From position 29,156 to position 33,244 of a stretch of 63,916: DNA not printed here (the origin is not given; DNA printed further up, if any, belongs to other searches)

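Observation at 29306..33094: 1262-aa DSR2-like sirtuin with intact NADase catalytic pair and a ~960-aa C-terminal region of no recognisable family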

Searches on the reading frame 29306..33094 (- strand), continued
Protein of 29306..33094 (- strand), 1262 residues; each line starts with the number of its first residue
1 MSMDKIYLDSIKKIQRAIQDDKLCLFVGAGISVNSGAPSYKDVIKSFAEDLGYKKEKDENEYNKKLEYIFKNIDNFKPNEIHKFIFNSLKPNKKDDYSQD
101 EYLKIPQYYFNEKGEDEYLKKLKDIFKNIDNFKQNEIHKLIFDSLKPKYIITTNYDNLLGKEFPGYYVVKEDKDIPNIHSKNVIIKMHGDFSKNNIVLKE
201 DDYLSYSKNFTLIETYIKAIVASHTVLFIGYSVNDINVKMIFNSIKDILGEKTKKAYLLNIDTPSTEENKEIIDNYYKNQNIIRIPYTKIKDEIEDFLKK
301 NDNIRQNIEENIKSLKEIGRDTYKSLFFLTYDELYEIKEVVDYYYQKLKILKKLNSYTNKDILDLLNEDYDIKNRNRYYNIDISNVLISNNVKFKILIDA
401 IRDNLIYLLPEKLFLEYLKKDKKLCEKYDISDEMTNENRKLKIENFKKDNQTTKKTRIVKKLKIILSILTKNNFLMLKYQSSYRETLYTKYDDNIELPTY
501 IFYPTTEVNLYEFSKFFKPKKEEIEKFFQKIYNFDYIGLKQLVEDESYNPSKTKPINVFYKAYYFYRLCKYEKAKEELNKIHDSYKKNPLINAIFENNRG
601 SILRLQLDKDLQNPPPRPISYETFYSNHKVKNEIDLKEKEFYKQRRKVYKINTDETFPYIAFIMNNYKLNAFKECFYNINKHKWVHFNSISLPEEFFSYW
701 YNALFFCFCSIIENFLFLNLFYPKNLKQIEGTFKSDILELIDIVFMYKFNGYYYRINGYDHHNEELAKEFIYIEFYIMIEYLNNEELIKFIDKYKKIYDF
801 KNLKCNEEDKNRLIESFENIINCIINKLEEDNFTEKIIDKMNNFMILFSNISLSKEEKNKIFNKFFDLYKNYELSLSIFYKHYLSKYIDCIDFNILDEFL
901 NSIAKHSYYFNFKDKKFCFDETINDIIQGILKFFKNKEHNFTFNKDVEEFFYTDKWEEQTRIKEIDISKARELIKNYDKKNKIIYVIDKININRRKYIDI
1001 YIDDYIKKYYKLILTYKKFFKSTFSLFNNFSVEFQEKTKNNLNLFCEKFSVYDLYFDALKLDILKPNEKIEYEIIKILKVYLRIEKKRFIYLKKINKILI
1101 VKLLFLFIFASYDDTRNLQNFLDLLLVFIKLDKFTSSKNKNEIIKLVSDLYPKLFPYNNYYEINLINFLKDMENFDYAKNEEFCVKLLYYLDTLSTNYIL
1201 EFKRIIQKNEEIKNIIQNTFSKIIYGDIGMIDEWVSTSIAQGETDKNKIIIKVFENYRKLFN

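Call 35: search_solved_structures(query=A1, max_evalue=0.001, show_alignments=0)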
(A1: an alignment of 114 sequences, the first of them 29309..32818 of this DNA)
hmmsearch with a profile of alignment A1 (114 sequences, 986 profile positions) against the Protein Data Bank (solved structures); distinct sequences matched with E-value up to 0.001: 16.
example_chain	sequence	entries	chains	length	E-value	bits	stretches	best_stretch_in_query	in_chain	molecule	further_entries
8wkt_A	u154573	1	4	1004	1.6e-129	437.1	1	2-984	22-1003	SIR2-like domain-containing protein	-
8k98_C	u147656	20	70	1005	1.6e-129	437.1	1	2-984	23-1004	a protein | SIR2-like domain-containing protein | SIR2 family protein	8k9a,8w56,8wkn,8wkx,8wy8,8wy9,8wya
8wks_A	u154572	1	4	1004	3.8e-127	429.2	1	2-984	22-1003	SIR2-like domain-containing protein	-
8wyb_A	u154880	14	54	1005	3.8e-127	429.2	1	2-984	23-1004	SIR2-like domain-containing protein | DSR2 H171A | DSR2(H171A)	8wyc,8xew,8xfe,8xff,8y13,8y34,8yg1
8wfn_A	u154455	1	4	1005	1.7e-125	423.8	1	2-984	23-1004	SIR2-like domain-containing protein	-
8ygk_A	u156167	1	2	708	2.6e-39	138.5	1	284-984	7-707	SIR2-like domain-containing protein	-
8ygo_A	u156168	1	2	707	2.9e-39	138.4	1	284-984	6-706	SIR2-like domain-containing protein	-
8zsf_D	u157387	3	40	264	1.7e-33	119.3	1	18-205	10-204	Sir2 family NAD-dependent protein deacetylase | KomC, SIR2 domain protein, NADase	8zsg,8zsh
7uxt_B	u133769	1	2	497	2.5e-33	118.7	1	7-244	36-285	USG protein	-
6lhx_A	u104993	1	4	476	5.7e-33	117.5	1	17-231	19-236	ThsA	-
8bto_A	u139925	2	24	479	2.9e-31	111.9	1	17-231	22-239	NAD(+) hydrolase ThsA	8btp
8zsi_E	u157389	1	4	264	3.3e-31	111.7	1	18-205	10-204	Sir2 family NAD-dependent protein deacetylase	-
9xvc_H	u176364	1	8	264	5.2e-31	111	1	18-205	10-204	KomC(H146N), a SIR2-domain NADase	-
8wc0_A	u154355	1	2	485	4.5e-26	94.7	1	23-203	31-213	NAD(+) hydrolase ThsA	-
9v0g_E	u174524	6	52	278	1.3e-12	50.1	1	92-203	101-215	NAD-dependent protein deacetylase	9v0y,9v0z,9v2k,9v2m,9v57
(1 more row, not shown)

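Call 44: predict_structure(alignment_id=A1)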
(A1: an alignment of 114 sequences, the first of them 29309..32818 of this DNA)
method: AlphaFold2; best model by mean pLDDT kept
length: 1170 residues; sequences in the alignment: 114
mean_pLDDT: 73.3   pTM: 0.60
mean pLDDT of the five models: 73.3, 71.6, 70.7, 69.0, 68.9
residues with pLDDT >= 90: 205; 70-90: 548; 50-70: 212; < 50: 205
segments of 3 or more residues with pLDDT < 50: 277-292, 389-401, 403-414, 426-428, 457-461, 519-533, 535-579, 590-599, 629-640, 660-672, 868-886, 889-909, 997-1006, 1016-1021
pLDDT, mean of each block of 10 residues (from residue 1): 68 92 93 87 88 89 89 90 89 93 91 91 92 85 81 85 82 65 81 86 85 84 89 84 75 84 73 58 38 59 78 71 71 75 80 71 76 78 53 40 41 49 52 81 89 59 72 87 88 74 83 64 39 44 46 39 40 45 53 45 61 73 71 43 60 58 41 65 88 90 80 91 95 72 86 94 94 88 84 90 87 64 60 83 74 62 50 43 47 38 44 66 78 81 84 82 88 90 86 56 48 47 72 88 90 89 81 90 90 88 90 94 91 70 67 78 88
secondary structure, 60 per line:
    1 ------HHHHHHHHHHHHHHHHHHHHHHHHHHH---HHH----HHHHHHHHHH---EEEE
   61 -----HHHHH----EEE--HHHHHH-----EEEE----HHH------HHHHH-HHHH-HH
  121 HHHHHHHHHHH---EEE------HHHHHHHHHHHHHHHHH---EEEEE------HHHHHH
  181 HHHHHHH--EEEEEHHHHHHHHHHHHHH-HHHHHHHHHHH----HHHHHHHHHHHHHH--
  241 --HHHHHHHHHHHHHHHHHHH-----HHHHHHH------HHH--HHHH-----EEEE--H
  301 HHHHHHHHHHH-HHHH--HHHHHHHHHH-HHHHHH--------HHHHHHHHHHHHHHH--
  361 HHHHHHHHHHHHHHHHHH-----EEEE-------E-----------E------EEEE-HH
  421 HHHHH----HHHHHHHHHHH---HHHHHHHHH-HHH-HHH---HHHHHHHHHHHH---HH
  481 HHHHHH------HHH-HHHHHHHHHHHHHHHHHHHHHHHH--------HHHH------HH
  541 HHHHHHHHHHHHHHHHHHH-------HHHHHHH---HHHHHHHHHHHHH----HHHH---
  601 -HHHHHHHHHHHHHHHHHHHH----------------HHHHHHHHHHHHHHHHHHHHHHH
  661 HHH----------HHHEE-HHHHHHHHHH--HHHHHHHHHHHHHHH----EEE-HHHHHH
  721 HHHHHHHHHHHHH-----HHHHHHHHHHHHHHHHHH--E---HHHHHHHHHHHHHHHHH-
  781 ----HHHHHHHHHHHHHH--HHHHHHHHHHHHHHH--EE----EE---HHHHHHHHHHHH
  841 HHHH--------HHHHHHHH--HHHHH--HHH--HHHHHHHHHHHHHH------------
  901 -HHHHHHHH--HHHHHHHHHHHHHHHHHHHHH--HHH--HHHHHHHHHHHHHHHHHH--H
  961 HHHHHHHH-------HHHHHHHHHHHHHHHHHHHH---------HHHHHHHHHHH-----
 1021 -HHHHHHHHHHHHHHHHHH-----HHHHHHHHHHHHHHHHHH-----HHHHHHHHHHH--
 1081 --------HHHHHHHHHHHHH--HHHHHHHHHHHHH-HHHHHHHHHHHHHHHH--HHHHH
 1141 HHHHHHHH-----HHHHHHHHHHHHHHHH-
elements in order (helices of 4 or more, strands of 3 or more residues): H7-33 H44-53 E57-60 H66-70 E75-77 H80-85 E91-94 H108-112 H114-117 H119-131 E135-137 H144-160 E164-168 H175-187 E190-194 H195-208 H210-220 H225-238 H243-261 H267-273 H285-288 E294-297 H300-311 H313-316 H319-328 H330-335 H344-358 H361-378 E384-387 E414-417 H419-425 H430-440 H444-452 H464-475 H479-486 H497-520 H529-532 H539-559 H567-573 H577-589 H594-597 H602-621 H638-663 H680-689 H692-706 E711-713 H715-733 H739-756 H763-779 H785-798 H801-815 H829-844 H853-860 H863-867 H875-888 H902-909 H912-932 H940-957 H960-968 H976-995 H1005-1015 H1022-1039 H1045-1062 H1068-1078 H1089-1101 H1104-1116 H1118-1133 H1136-1148 H1154-1169

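Call 47: fold_search(model_id=the predicted structure, library=pdb)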
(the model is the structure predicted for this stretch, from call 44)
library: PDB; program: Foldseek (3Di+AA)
matches with E <= 10: 744; with E <= 0.001: 72
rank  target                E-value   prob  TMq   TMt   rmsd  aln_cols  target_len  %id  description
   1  8wyb_C                5.8e-18  1.00  0.40  0.48  15.9      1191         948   17  Cryo-EM structure of DSR2 (H171A)-tube-NAD+ complex (released 2024-04-10)
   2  8z18_A                6.5e-18  1.00  0.41  0.47  15.5      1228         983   17  The tetramer complex of DSR2 and tube-forming domain of phage tail tube protein (released 2024-08-14)
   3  8wy8_D                1.7e-17  1.00  0.40  0.48  16.5      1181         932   17  Cryo-EM structure of DSR2 apo complex (released 2024-04-10)
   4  8wy8_B                4.4e-17  1.00  0.38  0.45  16.6      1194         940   16  Cryo-EM structure of DSR2 apo complex (released 2024-04-10)
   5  8wyd_B                5.5e-17  1.00  0.37  0.44  16.4      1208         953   16  Cryo-EM structure of DSR2-DSAD1 complex (released 2024-04-10)
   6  8wyb_A                6.7e-17  1.00  0.40  0.47  15.6      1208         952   17  Cryo-EM structure of DSR2 (H171A)-tube-NAD+ complex (released 2024-04-10)
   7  8wyc_B                1.1e-16  1.00  0.41  0.47  15.6      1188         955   16  Cryo-EM structure of DSR2 (H171A)-tube-NAD+ (partial) complex (released 2024-04-10)
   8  8wy9_A                1.2e-16  1.00  0.40  0.48  17.2      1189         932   17  Cryo-EM structure of DSR2 apo (partial) complex (released 2024-04-10)
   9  8wkn_B                1.3e-16  1.00  0.44  0.51  15.4      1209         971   16  Cryo-EM structure of DSR2-DSAD1 (released 2024-05-01)
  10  8wkt_B                1.3e-16  1.00  0.37  0.43  18.1      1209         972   16  Cryo-EM structure of DSR2-DSAD1 complex (released 2024-05-22)
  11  8wy8_C                2.0e-16  1.00  0.39  0.46  16.8      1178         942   16  Cryo-EM structure of DSR2 apo complex (released 2024-04-10)
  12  8xff_A                2.2e-16  1.00  0.46  0.54  14.6      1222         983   17  Cryo-EM structure of defence-associatedsirtuin 2 (DSR2) H171A protein in complex with SPR phage tail tube protein (released 2024-10-23)
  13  8k9a_D                2.5e-16  1.00  0.41  0.47  15.3      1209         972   16  Cryo-EM structure of DSR2-DSAD1 state 2 (released 2024-05-01)
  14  8zc9_B                2.7e-16  1.00  0.39  0.46  17.6      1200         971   17  The Cryo-EM structure of DSR2-Tail tube-NAD+ complex (released 2024-09-11)
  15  8wyb_D                3.0e-16  1.00  0.41  0.48  16.5      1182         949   17  Cryo-EM structure of DSR2 (H171A)-tube-NAD+ complex (released 2024-04-10)
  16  8wks_A                3.3e-16  1.00  0.41  0.47  16.6      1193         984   17  Cryo-EM structure of DSR2-TUBE complex (released 2024-05-22)
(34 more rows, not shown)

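Call 48: search_protein_families(library=padloc, proteins=[P0027, P0011, P0002, P0016, P0108, P0004], max_evalue=0.001)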
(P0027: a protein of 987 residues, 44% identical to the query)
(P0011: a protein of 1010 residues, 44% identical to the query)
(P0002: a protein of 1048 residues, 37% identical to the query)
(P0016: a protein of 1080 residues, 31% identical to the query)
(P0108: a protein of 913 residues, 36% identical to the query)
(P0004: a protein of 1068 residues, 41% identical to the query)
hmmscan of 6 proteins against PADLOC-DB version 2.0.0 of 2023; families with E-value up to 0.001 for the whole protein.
P0027 (987 aa): 12 families
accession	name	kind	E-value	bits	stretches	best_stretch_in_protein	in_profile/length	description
PDLC00407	ThsA1|ThsA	-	5.5e-39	132.1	1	10-229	10-230/478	STALD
PDLC00409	ThsA1|ThsA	-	8.8e-34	114.9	1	10-221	11-223/242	STALD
PDLC02184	Dsr2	-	3.1e-21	73.2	1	10-243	13-257/1222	-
PDLC05061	PDC-S65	-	2.2e-09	35.1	1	76-170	106-208/592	-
PDLC02419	Aga_SIR2-PNTD1-PNTD2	-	7.1e-09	32.9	1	107-199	122-217/558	Class I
PDLC04167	Dsr1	-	8.4e-09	31.7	1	12-199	13-216/1248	-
PDLC04087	SIR2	-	3.1e-07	27.6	0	89-130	114-157/343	-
PDLC04088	SIR2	-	1.4e-05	22.4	0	104-121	172-189/390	-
PDLC02183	Dsr1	-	6.1e-05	18.9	0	108-199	123-222/1275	-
PDLC05060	PDC-S65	-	0.00028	17.9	1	93-172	31-118/503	-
PDLC04081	SIR2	-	0.00036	17.8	0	106-125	138-157/345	-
PDLC02401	Aga_SIR2-PNTD1-PNTD2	-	0.00057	16.8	1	34-194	23-185/524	Class I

P0011 (1010 aa): 12 families
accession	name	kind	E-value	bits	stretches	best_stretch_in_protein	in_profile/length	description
PDLC00407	ThsA1|ThsA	-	1.3e-39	134.1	1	11-226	7-224/478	STALD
PDLC00409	ThsA1|ThsA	-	2.4e-33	113.5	1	12-239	9-237/242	STALD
PDLC02184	Dsr2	-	1.2e-24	84.4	1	8-246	7-257/1222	-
PDLC03856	LmuA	-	1.3e-15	55.5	1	11-215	2-222/433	-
PDLC04968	PDC-S25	-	2.2e-15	54.7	1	85-379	112-396/517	-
PDLC04167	Dsr1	-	8.4e-13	44.9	1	17-206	14-220/1248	-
PDLC05061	PDC-S65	-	4e-10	37.6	1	79-199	106-231/592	-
PDLC02183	Dsr1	-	3.3e-08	29.7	1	16-205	13-225/1275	-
PDLC02419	Aga_SIR2-PNTD1-PNTD2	-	2.5e-05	21.2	0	72-201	85-216/558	Class I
PDLC04087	SIR2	-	0.00034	17.6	0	92-124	114-148/343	-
PDLC04088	SIR2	-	0.00035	17.8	0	13-63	12-59/390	-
PDLC05060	PDC-S65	-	0.00035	17.6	1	94-199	33-139/503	-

P0002 (1048 aa): 8 families
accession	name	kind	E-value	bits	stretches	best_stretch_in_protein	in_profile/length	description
PDLC00407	ThsA1|ThsA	-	3.3e-35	119.6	1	12-245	9-246/478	STALD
PDLC00409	ThsA1|ThsA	-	5.4e-31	105.8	1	12-227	10-230/242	STALD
PDLC04968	PDC-S25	-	8.6e-18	62.6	1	108-214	141-249/517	-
PDLC04167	Dsr1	-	4.6e-10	35.9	1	16-249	14-268/1248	-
PDLC02419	Aga_SIR2-PNTD1-PNTD2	-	1.2e-08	32.2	1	108-202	121-221/558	Class I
PDLC05061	PDC-S65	-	6.7e-05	20.3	1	110-193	142-229/592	-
PDLC04082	SIR2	-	0.00025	18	0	14-62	8-55/345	-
PDLC02183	Dsr1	-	0.00065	15.5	0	18-65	16-63/1275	-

P0016 (1080 aa): 6 families
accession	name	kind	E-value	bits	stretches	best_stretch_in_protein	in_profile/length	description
PDLC00407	ThsA1|ThsA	-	1.2e-36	124.4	1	1-228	2-230/478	STALD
PDLC00409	ThsA1|ThsA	-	2.4e-33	113.5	1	3-219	5-222/242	STALD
PDLC02184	Dsr2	-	1.9e-16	57.3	1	2-223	6-239/1222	-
PDLC02419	Aga_SIR2-PNTD1-PNTD2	-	1.3e-09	35.3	1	38-204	55-223/558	Class I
PDLC02401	Aga_SIR2-PNTD1-PNTD2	-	2e-06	24.9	1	33-203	23-195/524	Class I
PDLC05061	PDC-S65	-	9.7e-06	23.1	0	107-155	143-195/592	-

P0108 (913 aa): 7 families
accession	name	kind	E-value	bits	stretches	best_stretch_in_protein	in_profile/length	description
PDLC00407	ThsA1|ThsA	-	2.7e-37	126.5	1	8-218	9-221/478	STALD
PDLC00409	ThsA1|ThsA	-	8.5e-33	111.7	1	9-223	11-227/242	STALD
PDLC04968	PDC-S25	-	8.7e-14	49.4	1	92-210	128-246/517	-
PDLC02419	Aga_SIR2-PNTD1-PNTD2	-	1.6e-09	35.1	1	65-196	80-216/558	Class I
PDLC05061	PDC-S65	-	3.7e-07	27.8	1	103-157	139-197/592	-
PDLC05060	PDC-S65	-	1.4e-05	22.2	1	97-168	41-116/503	-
PDLC04087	SIR2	-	6.6e-05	19.9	0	93-122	117-151/343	-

P0004 (1068 aa): 6 families
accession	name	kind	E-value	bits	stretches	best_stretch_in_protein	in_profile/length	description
PDLC00407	ThsA1|ThsA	-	1.6e-32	110.8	2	85-277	59-264/478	STALD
PDLC00409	ThsA1|ThsA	-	1.2e-25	88.3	2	73-269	49-241/242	STALD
PDLC02184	Dsr2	-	1.9e-21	73.9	1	8-257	10-247/1222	-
PDLC02419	Aga_SIR2-PNTD1-PNTD2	-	1.5e-09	35.1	1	20-228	5-223/558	Class I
PDLC05061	PDC-S65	-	2.5e-05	21.8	1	131-196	142-211/592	-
PDLC05060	PDC-S65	-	7.6e-05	19.8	1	129-196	48-119/503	-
